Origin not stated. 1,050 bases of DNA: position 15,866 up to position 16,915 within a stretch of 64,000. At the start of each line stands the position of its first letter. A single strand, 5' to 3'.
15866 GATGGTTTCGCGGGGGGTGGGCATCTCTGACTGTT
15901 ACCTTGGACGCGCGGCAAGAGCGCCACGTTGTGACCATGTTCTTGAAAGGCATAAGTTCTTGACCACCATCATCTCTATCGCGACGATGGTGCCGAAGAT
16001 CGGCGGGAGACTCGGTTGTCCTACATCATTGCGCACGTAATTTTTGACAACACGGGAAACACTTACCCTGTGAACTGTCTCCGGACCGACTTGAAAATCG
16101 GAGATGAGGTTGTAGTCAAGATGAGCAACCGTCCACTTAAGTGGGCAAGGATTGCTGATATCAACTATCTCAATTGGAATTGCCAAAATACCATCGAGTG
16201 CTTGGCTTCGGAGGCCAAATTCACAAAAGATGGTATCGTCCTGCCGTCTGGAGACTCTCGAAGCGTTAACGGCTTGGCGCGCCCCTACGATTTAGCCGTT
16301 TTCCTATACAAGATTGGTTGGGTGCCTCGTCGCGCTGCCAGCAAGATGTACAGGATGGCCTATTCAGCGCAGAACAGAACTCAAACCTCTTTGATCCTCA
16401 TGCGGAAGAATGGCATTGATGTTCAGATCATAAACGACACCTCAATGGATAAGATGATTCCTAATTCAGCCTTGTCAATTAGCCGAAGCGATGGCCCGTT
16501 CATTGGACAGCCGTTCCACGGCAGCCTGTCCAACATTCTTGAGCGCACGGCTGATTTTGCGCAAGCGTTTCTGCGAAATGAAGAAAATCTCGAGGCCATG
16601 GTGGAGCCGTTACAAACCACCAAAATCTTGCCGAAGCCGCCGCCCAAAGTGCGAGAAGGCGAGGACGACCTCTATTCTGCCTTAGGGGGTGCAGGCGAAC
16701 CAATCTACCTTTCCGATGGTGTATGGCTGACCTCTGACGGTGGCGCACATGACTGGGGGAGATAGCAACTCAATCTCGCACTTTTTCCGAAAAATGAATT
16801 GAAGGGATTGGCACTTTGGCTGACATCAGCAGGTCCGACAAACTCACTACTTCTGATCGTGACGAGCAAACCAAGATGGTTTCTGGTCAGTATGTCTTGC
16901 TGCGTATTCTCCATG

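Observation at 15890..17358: Strongly low-GC two-gene cassette of unknown function inserted antisense into the head-tail operon; both proteins end in the same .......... motif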

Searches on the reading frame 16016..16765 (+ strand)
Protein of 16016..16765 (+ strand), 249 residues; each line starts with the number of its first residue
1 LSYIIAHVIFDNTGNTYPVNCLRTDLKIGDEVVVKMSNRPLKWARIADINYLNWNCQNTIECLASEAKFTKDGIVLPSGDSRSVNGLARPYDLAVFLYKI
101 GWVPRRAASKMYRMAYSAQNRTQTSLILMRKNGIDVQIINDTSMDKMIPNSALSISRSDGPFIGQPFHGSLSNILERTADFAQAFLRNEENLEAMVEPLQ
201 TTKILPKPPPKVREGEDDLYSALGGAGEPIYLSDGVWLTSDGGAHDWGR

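Call 4: search_protein_families(library=pfam, proteins=[window:16016-16762:+], max_evalue=1)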
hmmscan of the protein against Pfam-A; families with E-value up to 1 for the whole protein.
window:16016-16762:+ (249 aa): 0 families

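Call 5: search_protein_families(library=phrogs, proteins=[window:16016-16762:+], max_evalue=1)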
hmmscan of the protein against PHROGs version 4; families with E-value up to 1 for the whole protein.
window:16016-16762:+ (249 aa): 1 family
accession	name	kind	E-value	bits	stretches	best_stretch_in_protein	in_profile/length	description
phrog_3489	-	unknown function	0.31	12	1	3-38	3-42/125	-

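Call 6: search_protein_families(library=padloc, proteins=[window:16016-16762:+], max_evalue=10)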
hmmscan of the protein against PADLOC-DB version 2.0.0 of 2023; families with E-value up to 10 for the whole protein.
window:16016-16762:+ (249 aa): 0 families

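Call 7: search_protein_families(library=ncbifam, proteins=[window:16016-16762:+], max_evalue=10)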
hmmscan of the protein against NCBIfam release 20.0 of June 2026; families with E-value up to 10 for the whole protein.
window:16016-16762:+ (249 aa): 0 families

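Call 9: find_homologous_proteins(query=window:16016-16762:+, max_evalue=0.01)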
Query window:16016-16762:+ (249 aa): 62 proteins with E <= 0.01 among 354 candidates.
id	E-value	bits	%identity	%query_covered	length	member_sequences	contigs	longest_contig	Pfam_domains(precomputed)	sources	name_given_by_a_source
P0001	8.8e-166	568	100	100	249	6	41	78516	-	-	-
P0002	1.0e-134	466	82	100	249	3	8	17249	-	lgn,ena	-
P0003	1.4e-133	462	80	100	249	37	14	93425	-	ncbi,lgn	-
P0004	2.6e-133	461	82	100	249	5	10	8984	-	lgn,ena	-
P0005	4.5e-131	454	79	100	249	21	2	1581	-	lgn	-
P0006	3.0e-129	448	80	100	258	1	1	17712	-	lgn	-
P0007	3.7e-127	441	76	100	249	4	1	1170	-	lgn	-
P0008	1.4e-126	439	78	100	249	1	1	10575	-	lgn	-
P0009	2.4e-125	435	76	100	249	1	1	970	-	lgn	-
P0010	6.4e-125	434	77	100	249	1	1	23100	-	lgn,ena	-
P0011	6.4e-125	434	76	100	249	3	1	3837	-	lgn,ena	-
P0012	2.3e-123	429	73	100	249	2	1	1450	-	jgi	-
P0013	2.3e-123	429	77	100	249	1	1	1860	-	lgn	-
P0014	2.3e-123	429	75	100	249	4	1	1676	-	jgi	-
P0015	3.6e-121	421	74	98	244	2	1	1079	-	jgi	-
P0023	2.0e-108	380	67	100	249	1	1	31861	-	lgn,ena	-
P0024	4.5e-106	372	75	86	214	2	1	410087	-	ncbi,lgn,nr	ncbi:hypothetical protein SAMN05428995_1051 [Loktanella sp. DSM 29012]|nr:hypothetical protein SAMN0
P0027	5.9e-91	323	58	100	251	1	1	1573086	-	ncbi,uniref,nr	ncbi:hypothetical protein JQK88_07360 [Mesorhizobium caraganae]|uniref:hypothetical protein n=1 Tax=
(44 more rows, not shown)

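Call 14: find_encoding_contigs(protein=P0024, flank=8000, max_places=3)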
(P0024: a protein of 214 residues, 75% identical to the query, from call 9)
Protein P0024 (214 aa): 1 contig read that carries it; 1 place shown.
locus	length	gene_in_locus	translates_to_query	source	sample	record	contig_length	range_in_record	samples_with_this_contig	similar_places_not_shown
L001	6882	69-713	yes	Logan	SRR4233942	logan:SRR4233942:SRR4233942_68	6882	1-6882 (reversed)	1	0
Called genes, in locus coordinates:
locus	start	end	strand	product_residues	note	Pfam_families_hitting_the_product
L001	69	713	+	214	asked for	-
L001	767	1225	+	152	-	-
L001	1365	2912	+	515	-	PF02195:ParB_N (weak)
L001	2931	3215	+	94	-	PF01527:HTH_Tnp_1, PF13384:HTH_23 (weak), PF13518:HTH_28 (weak)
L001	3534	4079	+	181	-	PF00665:rve, PF13683:rve_3, PF13333:rve_2 (weak)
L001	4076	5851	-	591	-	PF27097:VirB4_TrbE_N, PF03135:CagE_TrbE_VirB (faint)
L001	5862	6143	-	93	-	PF05101:VirB3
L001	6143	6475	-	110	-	PF04956:TrbC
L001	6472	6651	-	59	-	-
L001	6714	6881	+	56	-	?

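Call 16: find_encoding_contigs(protein=P0027, flank=8000, max_places=3)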
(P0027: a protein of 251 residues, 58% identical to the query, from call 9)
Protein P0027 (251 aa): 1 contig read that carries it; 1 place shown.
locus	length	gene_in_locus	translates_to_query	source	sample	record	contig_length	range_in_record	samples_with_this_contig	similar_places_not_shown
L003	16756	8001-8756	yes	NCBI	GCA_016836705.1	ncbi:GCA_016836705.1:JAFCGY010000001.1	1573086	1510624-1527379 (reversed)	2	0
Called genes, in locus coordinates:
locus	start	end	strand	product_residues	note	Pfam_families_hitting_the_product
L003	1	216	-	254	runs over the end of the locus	PF01479:S4, PF00849:PseudoU_synth_2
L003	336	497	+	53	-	-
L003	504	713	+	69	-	-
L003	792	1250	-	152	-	-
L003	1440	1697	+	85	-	PF06169:DUF982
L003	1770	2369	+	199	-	PF02586:SRAP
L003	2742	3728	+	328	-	-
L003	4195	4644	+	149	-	-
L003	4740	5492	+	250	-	-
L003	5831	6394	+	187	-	-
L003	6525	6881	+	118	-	-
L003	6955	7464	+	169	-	-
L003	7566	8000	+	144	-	-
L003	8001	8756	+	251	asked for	-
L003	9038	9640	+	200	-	-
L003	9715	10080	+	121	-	PF12599:DUF3768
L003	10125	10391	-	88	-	PF13560:HTH_31, PF12844:HTH_19 (weak), PF01381:HTH_3, PF13443:HTH_26 (weak)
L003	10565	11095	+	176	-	-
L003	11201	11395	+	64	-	-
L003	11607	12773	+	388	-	PF00145:DNA_methylase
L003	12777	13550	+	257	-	PF09517:RE_Eco29kI (weak)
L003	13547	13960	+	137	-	PF03852:Vsr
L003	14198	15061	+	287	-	-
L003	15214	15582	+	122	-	-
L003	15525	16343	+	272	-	-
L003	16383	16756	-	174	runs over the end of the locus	-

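Call 20: search_dna_similar(query=window:16016-16762:+, collection=plasmids, mode=protein, max_evalue=0.001, max_rows=40)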
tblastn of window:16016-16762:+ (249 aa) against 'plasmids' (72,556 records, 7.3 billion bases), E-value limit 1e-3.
Records with a match: 17; places in all: 18; records where one place covers at least 80% of the query: 11.
Best place of each record, by identity: <60% 17.
By first word of the organism name: Acinetobacter 8; Klebsiella 7; Vibrio 1; Psychrobacter 1.
By predicted mobility (MOB-suite, as given by PLSDB): mobilizable 8; conjugative 7; non-mobilizable 2.
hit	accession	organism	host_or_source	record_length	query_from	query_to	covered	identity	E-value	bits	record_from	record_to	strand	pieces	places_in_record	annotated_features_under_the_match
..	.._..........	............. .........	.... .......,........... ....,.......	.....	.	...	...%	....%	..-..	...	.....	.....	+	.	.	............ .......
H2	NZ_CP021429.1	Acinetobacter pittii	Homo sapiens,urine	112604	1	249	100%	35.5%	8e-39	150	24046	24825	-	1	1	hypothetical protein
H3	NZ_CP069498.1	Acinetobacter pittii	-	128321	1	249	100%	35.5%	8e-39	150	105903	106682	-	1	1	hypothetical protein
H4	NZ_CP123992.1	Acinetobacter baumannii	Homo sapiens,Whole organism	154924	1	249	100%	35.5%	8e-39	150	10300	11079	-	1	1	hypothetical protein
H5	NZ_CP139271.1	Acinetobacter pittii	Homo sapiens,tracheal aspirate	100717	1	249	100%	34.7%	1e-16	156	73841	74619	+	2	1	hypothetical protein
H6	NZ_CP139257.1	Acinetobacter pittii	Homo sapiens,Endotracheal tube discharge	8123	1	246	99%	34.5%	2e-36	143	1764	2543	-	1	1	hypothetical protein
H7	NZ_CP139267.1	Acinetobacter pittii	Homo sapiens,urine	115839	1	198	80%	34.7%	3e-28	119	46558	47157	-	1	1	hypothetical protein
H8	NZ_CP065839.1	Klebsiella quasipneumoniae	Homo sapiens,urine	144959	1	203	82%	31.0%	4e-25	110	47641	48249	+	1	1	hypothetical protein (x2)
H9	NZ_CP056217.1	Klebsiella pneumoniae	culture,Wastewater influent sample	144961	1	203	82%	31.0%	4e-25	110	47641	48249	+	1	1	hypothetical protein (x2)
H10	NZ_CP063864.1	Klebsiella pneumoniae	panda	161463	1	203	82%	31.0%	4e-25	110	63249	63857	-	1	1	hypothetical protein (x2)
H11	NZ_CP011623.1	Klebsiella pneumoniae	Homo sapiens,urine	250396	1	203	82%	31.0%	4e-25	110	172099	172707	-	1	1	hypothetical protein (x2)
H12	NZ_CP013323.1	Klebsiella pneumoniae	Homo sapiens,respiratory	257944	1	203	82%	31.0%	4e-25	110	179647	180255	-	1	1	hypothetical protein (x2)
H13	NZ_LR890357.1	Klebsiella pneumoniae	Homo sapiens,urine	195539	1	191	77%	32.5%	7e-25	109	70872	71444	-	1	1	hypothetical protein (x2)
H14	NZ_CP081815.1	Klebsiella pneumoniae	Homo sapiens,metagenomic assembly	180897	1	203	73%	32.4%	8e-18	116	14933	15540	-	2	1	hypothetical protein (x2)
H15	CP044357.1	Acinetobacter baumannii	Homo sapiens,oral cavity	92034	101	249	60%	33.5%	4e-15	82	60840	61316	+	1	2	none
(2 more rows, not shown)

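Call 22: search_dna_similar(query=window:16016-16762:+, collection=phages, mode=protein, max_evalue=0.001, max_rows=30)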
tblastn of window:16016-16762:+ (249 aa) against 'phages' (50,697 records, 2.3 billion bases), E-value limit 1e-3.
No match.

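Call 23: get_annotated_region(hit=H1, flank=9000)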
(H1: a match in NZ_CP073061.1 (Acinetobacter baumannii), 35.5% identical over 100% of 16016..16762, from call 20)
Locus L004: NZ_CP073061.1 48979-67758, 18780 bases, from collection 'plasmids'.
description: Acinetobacter baumannii strain DETAB-P39 plasmid pDETAB13, complete sequence
organism: Acinetobacter baumannii (NCBI taxid 470)
taxonomy: Bacteria; Pseudomonadota; Gammaproteobacteria; Moraxellales; Moraxellaceae; Acinetobacter; Acinetobacter baumannii
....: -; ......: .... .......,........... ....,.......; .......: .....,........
typing (MOB-suite, as given by PLSDB): mobilizable; replicon rep_cluster_639; relaxase MOBP
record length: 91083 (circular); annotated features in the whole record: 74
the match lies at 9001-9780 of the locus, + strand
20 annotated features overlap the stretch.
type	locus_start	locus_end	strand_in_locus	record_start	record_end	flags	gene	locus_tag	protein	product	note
CDS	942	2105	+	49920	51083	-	-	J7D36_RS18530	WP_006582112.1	zinc-dependent alcohol dehydrogenase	-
CDS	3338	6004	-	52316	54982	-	-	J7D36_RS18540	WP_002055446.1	excinuclease ABC subunit UvrA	-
CDS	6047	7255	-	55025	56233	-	-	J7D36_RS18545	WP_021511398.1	IS256 family transposase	-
CDS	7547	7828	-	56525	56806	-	-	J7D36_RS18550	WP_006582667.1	addiction module antidote protein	-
CDS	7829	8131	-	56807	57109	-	-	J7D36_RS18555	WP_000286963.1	type II toxin-antitoxin system RelE/ParE family toxin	GO:0008219 - cell death [Evidence IEA]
CDS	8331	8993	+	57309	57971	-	-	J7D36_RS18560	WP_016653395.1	hypothetical protein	-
CDS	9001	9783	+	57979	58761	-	-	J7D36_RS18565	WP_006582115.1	hypothetical protein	-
CDS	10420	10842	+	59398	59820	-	-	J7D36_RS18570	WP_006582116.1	hypothetical protein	-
CDS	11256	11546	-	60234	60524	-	-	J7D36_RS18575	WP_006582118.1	addiction module antidote protein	-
CDS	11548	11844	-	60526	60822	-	-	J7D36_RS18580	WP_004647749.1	type II toxin-antitoxin system RelE/ParE family toxin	GO:0008219 - cell death [Evidence IEA]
CDS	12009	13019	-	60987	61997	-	-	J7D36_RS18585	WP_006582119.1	NAD(P)-dependent alcohol dehydrogenase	-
CDS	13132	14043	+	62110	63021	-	-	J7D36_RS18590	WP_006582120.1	LysR family transcriptional regulator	-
CDS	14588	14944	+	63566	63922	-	-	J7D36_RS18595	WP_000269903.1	type II toxin-antitoxin system RelE/ParE family toxin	-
CDS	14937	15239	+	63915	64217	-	-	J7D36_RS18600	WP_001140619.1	helix-turn-helix domain-containing protein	-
CDS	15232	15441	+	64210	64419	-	-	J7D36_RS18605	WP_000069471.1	hypothetical protein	-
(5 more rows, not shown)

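Call 24: get_annotated_region(hit=H8, flank=9000)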
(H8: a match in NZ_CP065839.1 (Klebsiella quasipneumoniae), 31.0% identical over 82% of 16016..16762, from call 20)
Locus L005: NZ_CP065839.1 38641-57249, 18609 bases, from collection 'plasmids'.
description: Klebsiella quasipneumoniae strain KqPF26 plasmid p1, complete sequence
organism: Klebsiella quasipneumoniae (NCBI taxid 1463165)
taxonomy: Bacteria; Pseudomonadota; Gammaproteobacteria; Enterobacterales; Enterobacteriaceae; Klebsiella; Klebsiella quasipneumoniae
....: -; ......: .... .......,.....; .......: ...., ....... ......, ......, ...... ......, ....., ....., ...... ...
typing (MOB-suite, as given by PLSDB): conjugative; replicon IncFIB,IncFII,rep_cluster_2183; relaxase MOBF,MOBF; mating-pair formation MPF_F
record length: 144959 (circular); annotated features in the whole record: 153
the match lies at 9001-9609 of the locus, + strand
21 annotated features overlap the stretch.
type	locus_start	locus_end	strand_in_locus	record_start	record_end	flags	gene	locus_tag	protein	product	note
CDS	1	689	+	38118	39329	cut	-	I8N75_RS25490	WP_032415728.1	hypothetical protein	-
CDS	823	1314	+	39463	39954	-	-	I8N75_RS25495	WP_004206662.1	hypothetical protein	-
CDS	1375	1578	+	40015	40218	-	-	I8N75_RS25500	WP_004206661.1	HHA domain-containing protein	-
CDS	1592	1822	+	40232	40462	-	-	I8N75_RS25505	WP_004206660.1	hypothetical protein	-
CDS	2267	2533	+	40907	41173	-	-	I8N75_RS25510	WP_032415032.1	DUF1778 domain-containing protein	-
CDS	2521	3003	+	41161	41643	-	-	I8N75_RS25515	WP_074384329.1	GNAT family N-acetyltransferase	-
CDS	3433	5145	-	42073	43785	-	-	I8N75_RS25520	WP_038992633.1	ROK family protein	-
CDS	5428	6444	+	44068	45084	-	-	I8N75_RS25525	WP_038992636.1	hypothetical protein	-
CDS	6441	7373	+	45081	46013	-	-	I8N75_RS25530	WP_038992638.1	BadF/BadG/BcrA/BcrD ATPase family protein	-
CDS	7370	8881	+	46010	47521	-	-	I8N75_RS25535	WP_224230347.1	YfcC family protein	-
CDS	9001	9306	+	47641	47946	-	-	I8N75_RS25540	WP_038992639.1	hypothetical protein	-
CDS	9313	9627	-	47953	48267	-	-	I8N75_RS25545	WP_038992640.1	hypothetical protein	-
CDS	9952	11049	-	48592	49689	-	-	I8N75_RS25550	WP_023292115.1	LacI family DNA-binding transcriptional regulator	GO:0006351 - DNA-templated transcription [Evidence IEA]; GO:0045892 - negative regulation of DNA-templated ...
CDS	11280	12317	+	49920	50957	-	-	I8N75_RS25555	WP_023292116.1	SIS domain-containing protein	GO:1901135 - carbohydrate derivative metabolic process [Evidence IEA]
CDS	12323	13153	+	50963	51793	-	-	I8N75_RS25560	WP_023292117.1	PfkB family carbohydrate kinase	-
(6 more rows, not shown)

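Call 37: predict_structure(alignment_id=A3)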
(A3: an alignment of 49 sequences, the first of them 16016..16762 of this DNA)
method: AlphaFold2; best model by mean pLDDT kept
length: 249 residues; sequences in the alignment: 49
mean_pLDDT: 85.9   pTM: 0.77
mean pLDDT of the five models: 85.9, 85.5, 85.5, 85.2, 85.2
residues with pLDDT >= 90: 138; 70-90: 77; 50-70: 29; < 50: 5
segments of 3 or more residues with pLDDT < 50: 213-216
pLDDT, mean of each block of 10 residues (from residue 1): 90 86 95 90 95 89 94 84 88 96 90 92 93 92 74 81 92 96 96 93 81 53 65 75 66
secondary structure, 60 per line:
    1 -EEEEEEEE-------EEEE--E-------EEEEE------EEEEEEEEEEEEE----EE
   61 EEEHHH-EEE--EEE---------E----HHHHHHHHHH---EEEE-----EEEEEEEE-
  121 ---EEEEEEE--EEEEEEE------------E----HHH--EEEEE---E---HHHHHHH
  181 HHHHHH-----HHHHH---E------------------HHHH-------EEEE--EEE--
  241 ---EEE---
elements in order: E2-9 E17-20 E31-35 E42-54 E59-63 E68-70 E73-75 H90-99 E103-106 E112-119 E124-130 E133-139 E162-166 H174-186 H192-196 H219-222 E230-233 E236-238 E244-246

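Call 41: fold_search(model_id=the predicted structure, library=pdb)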
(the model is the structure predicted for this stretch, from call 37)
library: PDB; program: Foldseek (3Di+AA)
matches with E <= 10: 624; with E <= 0.001: 0
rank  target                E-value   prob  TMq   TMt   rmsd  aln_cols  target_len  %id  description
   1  2avt_B                2.0e-01  0.06  0.14  0.11  15.2       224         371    8  Crystal structure of the beta subunit from DNA polymerase of Streptococcus pyogenes (released 2006-01-24)
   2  6htw_B                2.3e-01  0.08  0.14  0.10  14.6       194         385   11  Crystal structure of an ancient sequence-reconstructed Elongation factor Tu (node 184) (released 2019-10-23)
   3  8djq_D                3.2e-01  0.06  0.14  0.11  14.9       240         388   10  Sliding-clamp-DnaE1 peptide (released 2023-01-18)
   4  7azl_B                3.2e-01  0.04  0.13  0.11  15.6       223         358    8  DNA polymerase sliding clamp from Escherichia coli with peptide 38 bound (released 2021-12-01)
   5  6fvo_A                3.6e-01  0.05  0.14  0.11  15.4       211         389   11  Mutant DNA polymerase sliding clamp from Mycobacterium tuberculosis with bound P7 peptide (released 2019-04-10)
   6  8djq_C                3.8e-01  0.06  0.15  0.12  14.6       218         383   10  Sliding-clamp-DnaE1 peptide (released 2023-01-18)
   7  6dec_F                4.0e-01  0.21  0.13  0.18   9.3        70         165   13  Crystal structure of Bos taurus Arp2/3 complex binding with C-terminus of Homo sapiens SPIN90 (released 2018-10-24)
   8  6fvo_B                4.0e-01  0.07  0.15  0.12  14.5       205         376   10  Mutant DNA polymerase sliding clamp from Mycobacterium tuberculosis with bound P7 peptide (released 2019-04-10)
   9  4k3o_B                4.0e-01  0.03  0.12  0.09  15.1       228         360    9  E. coli sliding clamp in complex with AcQADLF (released 2013-05-01)
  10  6d46                  4.0e-01  0.03  0.14  0.11  20.4       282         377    8  Crystal structure of a DNA polymerase III subunit beta DnaN sliding clamp from Rickettsia typhi str. Wilmington (released 2018-05-02)
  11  3pwe_A                4.3e-01  0.04  0.13  0.10  15.2       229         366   10  Crystal structure of the E. coli beta clamp mutant R103C, I305C, C260S, C333S at 2.2A resolution (released 2011-10-19)
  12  6dec_N                4.5e-01  0.21  0.22  0.30  10.3       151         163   12  Crystal structure of Bos taurus Arp2/3 complex binding with C-terminus of Homo sapiens SPIN90 (released 2018-10-24)
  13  8djq_A                4.5e-01  0.05  0.15  0.11  14.6       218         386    9  Sliding-clamp-DnaE1 peptide (released 2023-01-18)
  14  7azl_C                4.8e-01  0.03  0.13  0.11  15.4       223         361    8  DNA polymerase sliding clamp from Escherichia coli with peptide 38 bound (released 2021-12-01)
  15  8chv_B                5.1e-01  0.33  0.20  0.31   8.3       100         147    9  Crystal structure of human PURA (fragment Glu57-Glu212, PUR repeat I and II) R140P mutant (released 2024-02-21)
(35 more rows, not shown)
